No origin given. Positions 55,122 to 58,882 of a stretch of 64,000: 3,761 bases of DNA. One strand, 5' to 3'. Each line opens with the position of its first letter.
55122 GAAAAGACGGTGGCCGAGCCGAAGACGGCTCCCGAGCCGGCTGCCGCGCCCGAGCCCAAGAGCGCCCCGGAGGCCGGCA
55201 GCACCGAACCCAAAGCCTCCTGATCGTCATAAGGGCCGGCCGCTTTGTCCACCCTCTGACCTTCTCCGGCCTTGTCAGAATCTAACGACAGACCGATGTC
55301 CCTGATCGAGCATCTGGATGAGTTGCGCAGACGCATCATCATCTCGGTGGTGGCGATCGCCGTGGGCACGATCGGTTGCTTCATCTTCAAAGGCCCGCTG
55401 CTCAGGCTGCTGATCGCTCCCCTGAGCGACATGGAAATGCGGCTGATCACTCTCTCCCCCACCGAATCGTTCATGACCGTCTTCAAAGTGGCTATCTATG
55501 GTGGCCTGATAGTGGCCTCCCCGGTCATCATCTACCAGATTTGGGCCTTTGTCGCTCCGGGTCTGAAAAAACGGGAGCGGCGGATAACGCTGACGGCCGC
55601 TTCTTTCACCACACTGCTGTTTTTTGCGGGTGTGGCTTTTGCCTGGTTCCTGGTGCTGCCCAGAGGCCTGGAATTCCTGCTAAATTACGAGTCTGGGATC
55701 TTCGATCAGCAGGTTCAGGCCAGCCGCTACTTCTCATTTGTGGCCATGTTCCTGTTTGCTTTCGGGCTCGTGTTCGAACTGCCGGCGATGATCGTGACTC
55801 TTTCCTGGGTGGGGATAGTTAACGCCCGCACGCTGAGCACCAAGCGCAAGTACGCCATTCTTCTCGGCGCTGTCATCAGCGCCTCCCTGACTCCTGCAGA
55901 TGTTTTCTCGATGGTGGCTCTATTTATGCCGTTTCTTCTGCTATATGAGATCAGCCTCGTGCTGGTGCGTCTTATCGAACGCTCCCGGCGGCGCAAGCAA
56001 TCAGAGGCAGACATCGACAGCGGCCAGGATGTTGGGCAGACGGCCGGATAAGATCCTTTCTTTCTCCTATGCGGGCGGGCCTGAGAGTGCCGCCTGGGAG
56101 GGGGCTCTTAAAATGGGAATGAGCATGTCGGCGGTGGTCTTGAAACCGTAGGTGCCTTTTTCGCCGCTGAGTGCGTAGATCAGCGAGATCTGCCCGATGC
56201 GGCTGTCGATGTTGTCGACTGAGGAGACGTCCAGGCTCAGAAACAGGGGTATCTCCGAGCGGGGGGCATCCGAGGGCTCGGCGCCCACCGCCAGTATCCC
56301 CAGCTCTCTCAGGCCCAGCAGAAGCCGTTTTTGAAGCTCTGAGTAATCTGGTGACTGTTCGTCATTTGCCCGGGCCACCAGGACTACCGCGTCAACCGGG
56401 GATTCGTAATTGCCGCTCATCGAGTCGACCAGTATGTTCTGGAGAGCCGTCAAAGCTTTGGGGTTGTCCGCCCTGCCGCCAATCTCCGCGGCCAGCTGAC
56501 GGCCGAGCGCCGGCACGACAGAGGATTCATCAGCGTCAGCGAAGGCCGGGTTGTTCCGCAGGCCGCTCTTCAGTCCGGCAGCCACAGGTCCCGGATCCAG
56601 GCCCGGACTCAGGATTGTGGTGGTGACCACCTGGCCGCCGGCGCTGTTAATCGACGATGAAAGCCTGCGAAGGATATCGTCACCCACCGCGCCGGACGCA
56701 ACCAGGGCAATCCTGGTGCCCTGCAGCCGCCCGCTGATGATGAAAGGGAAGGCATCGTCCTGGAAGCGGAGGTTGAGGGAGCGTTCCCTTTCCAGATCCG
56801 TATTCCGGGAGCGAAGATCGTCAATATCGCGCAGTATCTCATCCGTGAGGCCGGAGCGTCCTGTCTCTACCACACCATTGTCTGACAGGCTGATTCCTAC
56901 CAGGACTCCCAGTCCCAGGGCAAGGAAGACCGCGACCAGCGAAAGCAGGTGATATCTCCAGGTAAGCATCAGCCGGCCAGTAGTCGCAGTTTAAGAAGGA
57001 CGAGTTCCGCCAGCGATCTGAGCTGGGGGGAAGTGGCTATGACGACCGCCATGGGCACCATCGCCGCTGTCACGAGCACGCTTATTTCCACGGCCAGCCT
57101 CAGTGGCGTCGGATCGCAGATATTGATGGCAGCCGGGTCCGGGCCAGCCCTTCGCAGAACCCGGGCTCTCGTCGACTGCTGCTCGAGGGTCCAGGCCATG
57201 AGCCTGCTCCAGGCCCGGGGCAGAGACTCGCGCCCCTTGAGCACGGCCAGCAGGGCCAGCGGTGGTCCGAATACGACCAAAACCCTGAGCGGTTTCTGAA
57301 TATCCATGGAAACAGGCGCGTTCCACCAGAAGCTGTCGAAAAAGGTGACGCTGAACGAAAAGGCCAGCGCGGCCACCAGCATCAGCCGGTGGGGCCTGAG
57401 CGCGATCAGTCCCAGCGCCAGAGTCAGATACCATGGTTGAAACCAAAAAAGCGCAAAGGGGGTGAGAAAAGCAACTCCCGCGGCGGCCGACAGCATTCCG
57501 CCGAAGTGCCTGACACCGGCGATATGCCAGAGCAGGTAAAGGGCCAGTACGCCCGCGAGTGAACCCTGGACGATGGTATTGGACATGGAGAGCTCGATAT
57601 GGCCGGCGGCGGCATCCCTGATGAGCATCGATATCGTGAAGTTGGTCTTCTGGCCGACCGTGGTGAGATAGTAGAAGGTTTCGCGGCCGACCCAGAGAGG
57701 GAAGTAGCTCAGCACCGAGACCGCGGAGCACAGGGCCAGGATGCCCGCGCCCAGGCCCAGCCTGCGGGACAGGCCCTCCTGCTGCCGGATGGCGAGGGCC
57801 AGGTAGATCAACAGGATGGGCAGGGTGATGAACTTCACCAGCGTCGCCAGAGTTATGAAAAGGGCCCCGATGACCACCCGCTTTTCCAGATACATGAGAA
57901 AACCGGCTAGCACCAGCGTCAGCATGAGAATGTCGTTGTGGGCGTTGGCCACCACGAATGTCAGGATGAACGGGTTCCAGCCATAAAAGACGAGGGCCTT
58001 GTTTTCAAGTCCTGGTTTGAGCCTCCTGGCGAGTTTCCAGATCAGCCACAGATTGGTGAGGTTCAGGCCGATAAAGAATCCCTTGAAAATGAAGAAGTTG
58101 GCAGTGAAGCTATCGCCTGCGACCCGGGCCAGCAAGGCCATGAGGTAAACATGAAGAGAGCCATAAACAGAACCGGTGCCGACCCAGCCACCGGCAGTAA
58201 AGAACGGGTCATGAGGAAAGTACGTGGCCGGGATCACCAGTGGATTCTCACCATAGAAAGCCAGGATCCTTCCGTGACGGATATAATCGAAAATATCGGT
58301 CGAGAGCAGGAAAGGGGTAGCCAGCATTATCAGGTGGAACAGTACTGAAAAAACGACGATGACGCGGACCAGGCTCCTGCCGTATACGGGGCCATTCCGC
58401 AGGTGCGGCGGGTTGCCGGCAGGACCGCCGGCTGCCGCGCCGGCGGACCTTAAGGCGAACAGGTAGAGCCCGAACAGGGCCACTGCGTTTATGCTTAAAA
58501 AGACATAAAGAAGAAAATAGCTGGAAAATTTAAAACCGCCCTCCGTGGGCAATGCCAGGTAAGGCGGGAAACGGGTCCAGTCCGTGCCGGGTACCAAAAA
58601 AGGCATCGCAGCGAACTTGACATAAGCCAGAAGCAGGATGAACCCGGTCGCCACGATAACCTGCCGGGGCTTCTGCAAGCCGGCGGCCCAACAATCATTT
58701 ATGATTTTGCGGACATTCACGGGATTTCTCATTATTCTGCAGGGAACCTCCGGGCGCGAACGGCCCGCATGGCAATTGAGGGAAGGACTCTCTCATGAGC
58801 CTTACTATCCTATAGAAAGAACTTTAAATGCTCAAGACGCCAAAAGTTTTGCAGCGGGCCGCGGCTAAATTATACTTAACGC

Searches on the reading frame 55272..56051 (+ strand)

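Call 10: search_protein_families(library=pfam, proteins=[window:55272-56051:+], max_evalue=0.001)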
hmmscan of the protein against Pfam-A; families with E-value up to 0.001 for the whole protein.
window:55272-56051:+ (259 aa): 1 family
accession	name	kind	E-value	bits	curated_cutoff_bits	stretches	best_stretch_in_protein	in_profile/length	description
PF00902.23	TatC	-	7.5e-70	235.4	25.1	1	13-220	1-208/208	Sec-independent protein translocase protein (TatC)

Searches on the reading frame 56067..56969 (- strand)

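Call 10: search_protein_families(library=pfam, proteins=[window:56067-56969:-], max_evalue=0.001)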
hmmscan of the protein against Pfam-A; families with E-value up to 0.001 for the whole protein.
window:56067-56969:- (300 aa): 1 family
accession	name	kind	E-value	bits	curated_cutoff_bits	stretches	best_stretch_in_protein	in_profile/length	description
PF11382.13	MctB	-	1.9e-37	130.1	25.6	1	1-285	1-306/306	Copper transport outer membrane protein, MctB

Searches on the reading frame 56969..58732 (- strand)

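Call 10: search_protein_families(library=pfam, proteins=[window:56969-58732:-], max_evalue=0.001)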
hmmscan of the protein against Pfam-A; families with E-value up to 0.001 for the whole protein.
window:56969-58732:- (587 aa): 2 families
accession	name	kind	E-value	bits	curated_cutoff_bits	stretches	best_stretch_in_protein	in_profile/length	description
PF09594.16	GT87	-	0.00011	22.5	25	1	219-417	25-226/237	Glycosyltransferase family 87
PF12555.13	SteA-like_C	-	0.0002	21.8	26.4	1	552-586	18-52/52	SteA-like C-terminal domain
